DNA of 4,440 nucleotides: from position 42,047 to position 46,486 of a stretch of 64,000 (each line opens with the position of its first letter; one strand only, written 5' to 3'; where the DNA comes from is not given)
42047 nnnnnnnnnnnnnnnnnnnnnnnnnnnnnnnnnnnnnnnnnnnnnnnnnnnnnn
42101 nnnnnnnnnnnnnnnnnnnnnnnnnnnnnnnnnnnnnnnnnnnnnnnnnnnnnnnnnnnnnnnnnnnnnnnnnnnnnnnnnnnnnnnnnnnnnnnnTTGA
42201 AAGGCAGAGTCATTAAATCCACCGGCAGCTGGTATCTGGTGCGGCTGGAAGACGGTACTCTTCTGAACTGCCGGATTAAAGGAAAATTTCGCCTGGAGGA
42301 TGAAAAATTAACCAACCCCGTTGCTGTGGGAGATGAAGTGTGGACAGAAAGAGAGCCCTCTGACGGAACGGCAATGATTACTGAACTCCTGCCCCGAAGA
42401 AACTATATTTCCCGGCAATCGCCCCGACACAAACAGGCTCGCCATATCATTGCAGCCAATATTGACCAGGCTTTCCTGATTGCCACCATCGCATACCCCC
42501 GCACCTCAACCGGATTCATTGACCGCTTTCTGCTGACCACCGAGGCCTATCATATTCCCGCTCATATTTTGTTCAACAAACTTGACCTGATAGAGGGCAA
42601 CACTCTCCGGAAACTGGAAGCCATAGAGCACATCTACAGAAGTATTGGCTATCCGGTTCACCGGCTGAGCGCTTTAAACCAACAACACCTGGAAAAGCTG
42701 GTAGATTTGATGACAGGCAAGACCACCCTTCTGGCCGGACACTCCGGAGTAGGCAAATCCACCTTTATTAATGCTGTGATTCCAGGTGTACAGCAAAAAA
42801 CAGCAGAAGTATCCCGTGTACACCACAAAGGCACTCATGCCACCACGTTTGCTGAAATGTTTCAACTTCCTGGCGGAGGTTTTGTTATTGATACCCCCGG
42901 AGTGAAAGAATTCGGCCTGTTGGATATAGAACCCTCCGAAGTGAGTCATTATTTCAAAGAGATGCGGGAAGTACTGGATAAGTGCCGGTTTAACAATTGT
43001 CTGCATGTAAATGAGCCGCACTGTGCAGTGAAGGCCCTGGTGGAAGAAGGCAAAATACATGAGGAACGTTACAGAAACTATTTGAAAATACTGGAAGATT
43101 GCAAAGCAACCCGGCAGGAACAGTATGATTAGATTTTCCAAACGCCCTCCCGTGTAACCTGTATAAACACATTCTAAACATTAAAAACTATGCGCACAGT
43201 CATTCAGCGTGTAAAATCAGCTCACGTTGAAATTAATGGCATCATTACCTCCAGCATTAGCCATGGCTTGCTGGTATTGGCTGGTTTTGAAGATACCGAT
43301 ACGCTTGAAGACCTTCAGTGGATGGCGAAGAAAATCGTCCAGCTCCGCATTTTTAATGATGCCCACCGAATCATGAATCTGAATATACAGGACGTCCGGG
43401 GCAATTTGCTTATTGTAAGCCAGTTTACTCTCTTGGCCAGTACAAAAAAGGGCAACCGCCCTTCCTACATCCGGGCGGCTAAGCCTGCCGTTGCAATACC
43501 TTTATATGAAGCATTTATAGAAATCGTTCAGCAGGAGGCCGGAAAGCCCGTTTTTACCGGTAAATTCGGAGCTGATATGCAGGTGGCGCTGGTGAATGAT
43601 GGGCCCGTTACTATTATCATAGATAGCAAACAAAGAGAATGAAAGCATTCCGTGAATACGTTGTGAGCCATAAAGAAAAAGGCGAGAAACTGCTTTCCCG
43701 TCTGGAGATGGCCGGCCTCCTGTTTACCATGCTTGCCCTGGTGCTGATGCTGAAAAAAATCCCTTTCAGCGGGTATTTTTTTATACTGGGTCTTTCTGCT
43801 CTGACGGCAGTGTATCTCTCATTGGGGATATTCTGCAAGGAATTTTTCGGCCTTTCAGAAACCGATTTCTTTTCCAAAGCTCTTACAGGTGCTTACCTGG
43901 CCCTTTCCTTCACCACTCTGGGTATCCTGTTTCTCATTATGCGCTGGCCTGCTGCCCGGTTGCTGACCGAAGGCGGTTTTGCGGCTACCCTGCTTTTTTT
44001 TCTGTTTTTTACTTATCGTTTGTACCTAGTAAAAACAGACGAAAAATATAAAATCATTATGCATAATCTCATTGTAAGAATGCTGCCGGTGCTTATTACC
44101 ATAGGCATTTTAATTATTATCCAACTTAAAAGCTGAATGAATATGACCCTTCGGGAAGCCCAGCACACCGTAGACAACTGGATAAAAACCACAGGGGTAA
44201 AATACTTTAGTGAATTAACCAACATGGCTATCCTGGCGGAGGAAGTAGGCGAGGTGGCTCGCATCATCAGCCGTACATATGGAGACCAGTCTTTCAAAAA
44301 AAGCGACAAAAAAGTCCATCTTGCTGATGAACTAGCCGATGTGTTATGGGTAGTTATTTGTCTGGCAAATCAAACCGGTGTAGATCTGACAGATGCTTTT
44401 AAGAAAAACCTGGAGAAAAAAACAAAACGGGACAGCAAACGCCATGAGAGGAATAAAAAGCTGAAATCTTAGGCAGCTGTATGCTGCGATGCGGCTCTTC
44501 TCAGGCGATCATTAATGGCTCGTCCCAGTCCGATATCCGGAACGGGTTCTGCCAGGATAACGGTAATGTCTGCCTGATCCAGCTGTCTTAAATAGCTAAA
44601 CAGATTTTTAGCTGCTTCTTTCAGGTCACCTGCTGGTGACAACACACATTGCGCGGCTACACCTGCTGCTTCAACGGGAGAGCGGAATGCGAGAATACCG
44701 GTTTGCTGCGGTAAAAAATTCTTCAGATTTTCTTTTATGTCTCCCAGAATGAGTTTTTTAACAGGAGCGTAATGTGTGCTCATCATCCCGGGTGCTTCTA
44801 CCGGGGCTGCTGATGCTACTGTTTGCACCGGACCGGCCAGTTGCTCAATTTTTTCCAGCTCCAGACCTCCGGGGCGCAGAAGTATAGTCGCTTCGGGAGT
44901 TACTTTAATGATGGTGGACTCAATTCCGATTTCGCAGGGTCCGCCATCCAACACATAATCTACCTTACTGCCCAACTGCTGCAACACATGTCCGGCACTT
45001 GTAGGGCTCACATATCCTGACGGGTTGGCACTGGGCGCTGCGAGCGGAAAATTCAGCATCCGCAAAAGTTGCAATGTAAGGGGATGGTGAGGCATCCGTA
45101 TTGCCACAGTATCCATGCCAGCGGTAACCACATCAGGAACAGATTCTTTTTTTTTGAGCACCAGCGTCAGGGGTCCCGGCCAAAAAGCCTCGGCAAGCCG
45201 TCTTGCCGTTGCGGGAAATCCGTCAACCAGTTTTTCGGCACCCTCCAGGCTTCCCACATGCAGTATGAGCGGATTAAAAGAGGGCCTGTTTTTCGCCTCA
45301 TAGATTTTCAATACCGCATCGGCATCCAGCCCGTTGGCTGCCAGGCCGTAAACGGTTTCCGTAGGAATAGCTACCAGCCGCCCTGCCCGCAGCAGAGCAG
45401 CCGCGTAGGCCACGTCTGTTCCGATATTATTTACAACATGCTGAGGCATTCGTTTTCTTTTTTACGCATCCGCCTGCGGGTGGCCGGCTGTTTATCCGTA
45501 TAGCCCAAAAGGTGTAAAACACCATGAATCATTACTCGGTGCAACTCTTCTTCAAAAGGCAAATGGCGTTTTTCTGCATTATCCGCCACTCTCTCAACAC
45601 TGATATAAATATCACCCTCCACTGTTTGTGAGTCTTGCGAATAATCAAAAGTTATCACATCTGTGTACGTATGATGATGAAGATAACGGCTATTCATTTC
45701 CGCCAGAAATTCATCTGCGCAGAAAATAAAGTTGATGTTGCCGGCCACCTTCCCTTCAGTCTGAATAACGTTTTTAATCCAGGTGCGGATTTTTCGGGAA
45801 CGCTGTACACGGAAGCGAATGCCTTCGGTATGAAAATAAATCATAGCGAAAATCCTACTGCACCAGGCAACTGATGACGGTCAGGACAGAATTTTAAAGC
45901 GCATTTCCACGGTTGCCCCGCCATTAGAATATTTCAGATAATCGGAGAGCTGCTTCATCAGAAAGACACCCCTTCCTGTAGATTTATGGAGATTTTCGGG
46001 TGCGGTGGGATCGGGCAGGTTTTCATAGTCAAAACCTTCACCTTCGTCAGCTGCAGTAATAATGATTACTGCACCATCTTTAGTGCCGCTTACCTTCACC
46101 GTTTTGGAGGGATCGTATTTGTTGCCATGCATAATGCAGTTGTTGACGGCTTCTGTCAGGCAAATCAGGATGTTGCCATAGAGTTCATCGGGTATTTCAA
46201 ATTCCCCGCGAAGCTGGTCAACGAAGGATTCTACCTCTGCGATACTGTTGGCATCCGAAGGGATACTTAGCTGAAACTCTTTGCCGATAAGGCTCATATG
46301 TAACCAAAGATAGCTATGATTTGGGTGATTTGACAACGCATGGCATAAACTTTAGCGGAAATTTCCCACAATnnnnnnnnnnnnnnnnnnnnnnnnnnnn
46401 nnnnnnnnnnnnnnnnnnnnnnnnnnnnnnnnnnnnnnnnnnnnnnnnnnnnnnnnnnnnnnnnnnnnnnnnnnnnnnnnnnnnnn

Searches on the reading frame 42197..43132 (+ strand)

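Call 44: search_protein_families(library=pfam, proteins=[window:42197-43132:+])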
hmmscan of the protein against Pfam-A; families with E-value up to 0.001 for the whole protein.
window:42197-43132:+ (311 aa): 4 families
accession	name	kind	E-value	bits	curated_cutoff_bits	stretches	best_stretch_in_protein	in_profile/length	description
PF03193.22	RsgA_GTPase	-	1.7e-53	181.4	30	1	65-241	2-173/174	RsgA GTPase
PF16745.11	RsgA_N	-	3.6e-13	49.5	27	1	2-53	1-47/54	RsgA N-terminal domain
PF01926.29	MMR_HSR1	-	7.7e-06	26.4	21.9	1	178-257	3-74/113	50S ribosome-binding GTPase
PF13555.12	AAA_29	-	0.00016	21.8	27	1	169-194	17-42/61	P-loop containing region of AAA domain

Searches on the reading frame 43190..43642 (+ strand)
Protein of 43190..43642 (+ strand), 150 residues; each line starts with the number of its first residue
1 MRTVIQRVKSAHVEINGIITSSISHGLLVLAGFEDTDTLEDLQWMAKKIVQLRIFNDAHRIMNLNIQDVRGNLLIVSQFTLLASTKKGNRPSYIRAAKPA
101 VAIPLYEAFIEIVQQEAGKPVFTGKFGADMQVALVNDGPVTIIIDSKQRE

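Call 44: search_protein_families(library=pfam, proteins=[window:43190-43642:+])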
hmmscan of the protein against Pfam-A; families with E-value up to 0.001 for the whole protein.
window:43190-43642:+ (150 aa): 1 family
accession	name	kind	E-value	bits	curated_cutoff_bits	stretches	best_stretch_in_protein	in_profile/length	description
PF02580.21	Tyr_Deacylase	-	2.7e-57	193.6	25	1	2-145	1-144/144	D-Tyr-tRNA(Tyr) deacylase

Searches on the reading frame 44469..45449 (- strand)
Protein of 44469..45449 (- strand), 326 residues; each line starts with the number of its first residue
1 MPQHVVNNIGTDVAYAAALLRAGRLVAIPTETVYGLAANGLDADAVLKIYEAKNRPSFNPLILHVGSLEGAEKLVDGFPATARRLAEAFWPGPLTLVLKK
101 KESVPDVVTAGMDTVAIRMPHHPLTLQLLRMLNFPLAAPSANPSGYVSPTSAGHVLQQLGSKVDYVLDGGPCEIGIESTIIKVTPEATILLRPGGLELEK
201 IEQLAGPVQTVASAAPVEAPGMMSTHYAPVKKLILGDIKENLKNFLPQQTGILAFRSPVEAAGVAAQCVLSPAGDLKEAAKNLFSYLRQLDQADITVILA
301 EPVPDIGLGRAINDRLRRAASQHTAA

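Call 44: search_protein_families(library=pfam, proteins=[window:44469-45449:-])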
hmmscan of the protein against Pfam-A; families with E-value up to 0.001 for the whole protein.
window:44469-45449:- (326 aa): 2 families
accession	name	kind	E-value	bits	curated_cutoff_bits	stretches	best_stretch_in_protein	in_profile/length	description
PF01300.24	Sua5_yciO_yrdC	-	1.1e-61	207.8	25.1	1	19-194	2-178/178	Telomere recombination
PF03481.19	Sua5_C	-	4.9e-26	92.3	22.9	1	198-321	3-136/136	Threonylcarbamoyl-AMP synthase, C-terminal domain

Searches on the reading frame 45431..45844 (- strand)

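Call 44: search_protein_families(library=pfam, proteins=[window:45431-45844:-])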
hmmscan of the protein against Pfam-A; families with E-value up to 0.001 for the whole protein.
window:45431-45844:- (137 aa): 1 family
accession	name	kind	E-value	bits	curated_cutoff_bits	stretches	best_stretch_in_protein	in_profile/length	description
PF02130.23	YbeY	-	9e-28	97.2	25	1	14-136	6-128/129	Endoribonuclease YbeY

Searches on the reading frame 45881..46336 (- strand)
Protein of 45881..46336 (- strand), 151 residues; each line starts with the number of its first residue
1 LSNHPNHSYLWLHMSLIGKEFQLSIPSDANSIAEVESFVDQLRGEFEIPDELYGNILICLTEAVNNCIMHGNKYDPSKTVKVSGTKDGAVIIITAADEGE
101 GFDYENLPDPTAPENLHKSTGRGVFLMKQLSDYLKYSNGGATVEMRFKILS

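Call 44: search_protein_families(library=pfam, proteins=[window:45881-46336:-])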
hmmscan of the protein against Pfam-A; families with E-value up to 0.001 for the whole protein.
window:45881-46336:- (151 aa): 2 families
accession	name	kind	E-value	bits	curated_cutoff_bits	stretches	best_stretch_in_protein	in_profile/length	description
PF13581.12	HATPase_c_2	-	1.2e-24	87.1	27.4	1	25-147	1-127/127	Histidine kinase-like ATPase domain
PF02518.31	HATPase_c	-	2.1e-05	25.4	26.4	1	59-147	9-107/111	Histidine kinase-, DNA gyrase B-, and HSP90-like ATPase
